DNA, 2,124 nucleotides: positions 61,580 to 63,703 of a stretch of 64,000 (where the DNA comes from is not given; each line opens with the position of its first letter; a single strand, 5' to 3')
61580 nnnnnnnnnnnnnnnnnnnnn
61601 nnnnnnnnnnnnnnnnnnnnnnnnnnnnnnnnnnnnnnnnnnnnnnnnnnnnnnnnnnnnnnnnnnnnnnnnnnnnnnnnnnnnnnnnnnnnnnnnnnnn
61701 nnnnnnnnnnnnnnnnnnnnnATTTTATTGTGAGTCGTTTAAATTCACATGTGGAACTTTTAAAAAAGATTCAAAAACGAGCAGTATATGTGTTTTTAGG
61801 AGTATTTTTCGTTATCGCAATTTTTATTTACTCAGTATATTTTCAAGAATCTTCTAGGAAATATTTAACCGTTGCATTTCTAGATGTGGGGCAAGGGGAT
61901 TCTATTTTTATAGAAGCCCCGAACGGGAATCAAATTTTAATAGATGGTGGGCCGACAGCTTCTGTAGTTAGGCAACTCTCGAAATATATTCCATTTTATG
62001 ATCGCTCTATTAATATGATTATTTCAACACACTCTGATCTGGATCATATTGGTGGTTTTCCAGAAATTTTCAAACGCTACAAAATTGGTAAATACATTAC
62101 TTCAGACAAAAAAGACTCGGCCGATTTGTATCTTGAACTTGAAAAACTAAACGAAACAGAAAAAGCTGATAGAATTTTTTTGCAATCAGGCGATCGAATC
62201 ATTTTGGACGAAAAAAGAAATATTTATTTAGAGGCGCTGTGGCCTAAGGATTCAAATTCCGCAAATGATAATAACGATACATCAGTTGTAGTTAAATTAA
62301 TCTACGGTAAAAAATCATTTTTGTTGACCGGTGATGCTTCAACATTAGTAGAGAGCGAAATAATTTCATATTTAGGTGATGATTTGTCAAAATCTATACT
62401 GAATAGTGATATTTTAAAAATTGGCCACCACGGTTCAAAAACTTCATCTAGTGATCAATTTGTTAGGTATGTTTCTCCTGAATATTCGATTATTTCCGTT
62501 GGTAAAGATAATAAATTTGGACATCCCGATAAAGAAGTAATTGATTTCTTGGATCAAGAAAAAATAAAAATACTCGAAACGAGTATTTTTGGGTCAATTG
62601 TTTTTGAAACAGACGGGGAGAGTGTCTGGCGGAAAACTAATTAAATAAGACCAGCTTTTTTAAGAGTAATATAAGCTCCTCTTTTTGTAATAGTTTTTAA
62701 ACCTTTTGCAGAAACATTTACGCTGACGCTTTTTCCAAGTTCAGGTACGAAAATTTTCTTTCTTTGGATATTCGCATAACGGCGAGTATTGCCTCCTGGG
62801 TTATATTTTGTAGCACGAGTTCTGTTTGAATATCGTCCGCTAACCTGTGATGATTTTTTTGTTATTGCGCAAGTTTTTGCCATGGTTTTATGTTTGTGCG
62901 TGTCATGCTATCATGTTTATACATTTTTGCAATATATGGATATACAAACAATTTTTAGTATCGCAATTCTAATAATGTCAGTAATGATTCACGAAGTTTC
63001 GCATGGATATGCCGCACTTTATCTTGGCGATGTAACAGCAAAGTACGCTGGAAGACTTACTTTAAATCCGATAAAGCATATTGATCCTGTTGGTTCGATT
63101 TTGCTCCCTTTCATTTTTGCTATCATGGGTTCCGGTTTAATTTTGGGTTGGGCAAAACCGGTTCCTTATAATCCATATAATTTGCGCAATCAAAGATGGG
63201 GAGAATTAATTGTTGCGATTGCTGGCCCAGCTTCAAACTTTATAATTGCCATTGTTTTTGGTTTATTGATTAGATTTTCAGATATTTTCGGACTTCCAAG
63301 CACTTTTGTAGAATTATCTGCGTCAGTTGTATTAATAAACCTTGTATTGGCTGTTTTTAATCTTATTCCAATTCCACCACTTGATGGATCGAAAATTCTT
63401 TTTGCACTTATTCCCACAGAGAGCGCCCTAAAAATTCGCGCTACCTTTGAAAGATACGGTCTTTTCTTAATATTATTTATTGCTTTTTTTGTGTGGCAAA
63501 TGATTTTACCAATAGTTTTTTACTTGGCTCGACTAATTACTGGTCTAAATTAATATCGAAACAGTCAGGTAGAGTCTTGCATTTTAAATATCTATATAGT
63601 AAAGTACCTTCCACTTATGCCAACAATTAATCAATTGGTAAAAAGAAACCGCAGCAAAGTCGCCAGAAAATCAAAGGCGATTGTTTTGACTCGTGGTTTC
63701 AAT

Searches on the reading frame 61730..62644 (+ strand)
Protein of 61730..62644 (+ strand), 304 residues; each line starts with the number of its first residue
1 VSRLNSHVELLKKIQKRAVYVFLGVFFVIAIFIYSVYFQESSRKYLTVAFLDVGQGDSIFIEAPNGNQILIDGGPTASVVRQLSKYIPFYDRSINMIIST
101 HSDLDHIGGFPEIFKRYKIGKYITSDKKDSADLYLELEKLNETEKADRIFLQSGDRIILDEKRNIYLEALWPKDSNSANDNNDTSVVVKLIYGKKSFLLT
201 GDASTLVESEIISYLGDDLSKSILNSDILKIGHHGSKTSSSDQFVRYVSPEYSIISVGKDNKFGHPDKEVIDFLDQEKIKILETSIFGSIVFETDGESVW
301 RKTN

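Call 9: search_protein_families(library=pfam, proteins=[window:61730-62644:+])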
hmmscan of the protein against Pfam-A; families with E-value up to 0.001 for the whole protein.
window:61730-62644:+ (304 aa): 2 families
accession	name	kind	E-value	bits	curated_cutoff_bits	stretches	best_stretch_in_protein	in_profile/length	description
PF00753.33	Lactamase_B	-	2.9e-16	60.4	22.7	1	52-128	2-78/196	Metallo-beta-lactamase superfamily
PF12706.13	Lactamase_B_2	-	0.00086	19.4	27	0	68-115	2-52/200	Beta-lactamase superfamily domain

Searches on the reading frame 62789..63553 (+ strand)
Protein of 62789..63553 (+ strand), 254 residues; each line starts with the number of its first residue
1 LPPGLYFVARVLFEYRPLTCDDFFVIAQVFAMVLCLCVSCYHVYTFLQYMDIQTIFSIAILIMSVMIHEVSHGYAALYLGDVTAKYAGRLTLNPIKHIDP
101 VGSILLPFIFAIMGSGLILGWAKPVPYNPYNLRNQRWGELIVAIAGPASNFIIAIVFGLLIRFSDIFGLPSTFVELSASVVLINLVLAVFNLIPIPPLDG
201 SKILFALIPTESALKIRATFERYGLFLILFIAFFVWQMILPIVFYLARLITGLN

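Call 9: search_protein_families(library=pfam, proteins=[window:62789-63553:+])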
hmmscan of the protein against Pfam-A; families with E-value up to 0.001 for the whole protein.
window:62789-63553:+ (254 aa): 1 family
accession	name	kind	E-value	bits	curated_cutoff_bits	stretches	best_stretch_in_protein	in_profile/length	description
PF02163.28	Peptidase_M50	-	2.8e-15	56.7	27.2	2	173-231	159-217/221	Peptidase family M50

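Call 39: find_encoding_contigs(protein=window:62789-63553:+, flank=10000, max_places=2)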
Protein window:62789-63553:+ (254 aa): no gene with exactly this product is on record in the collection.
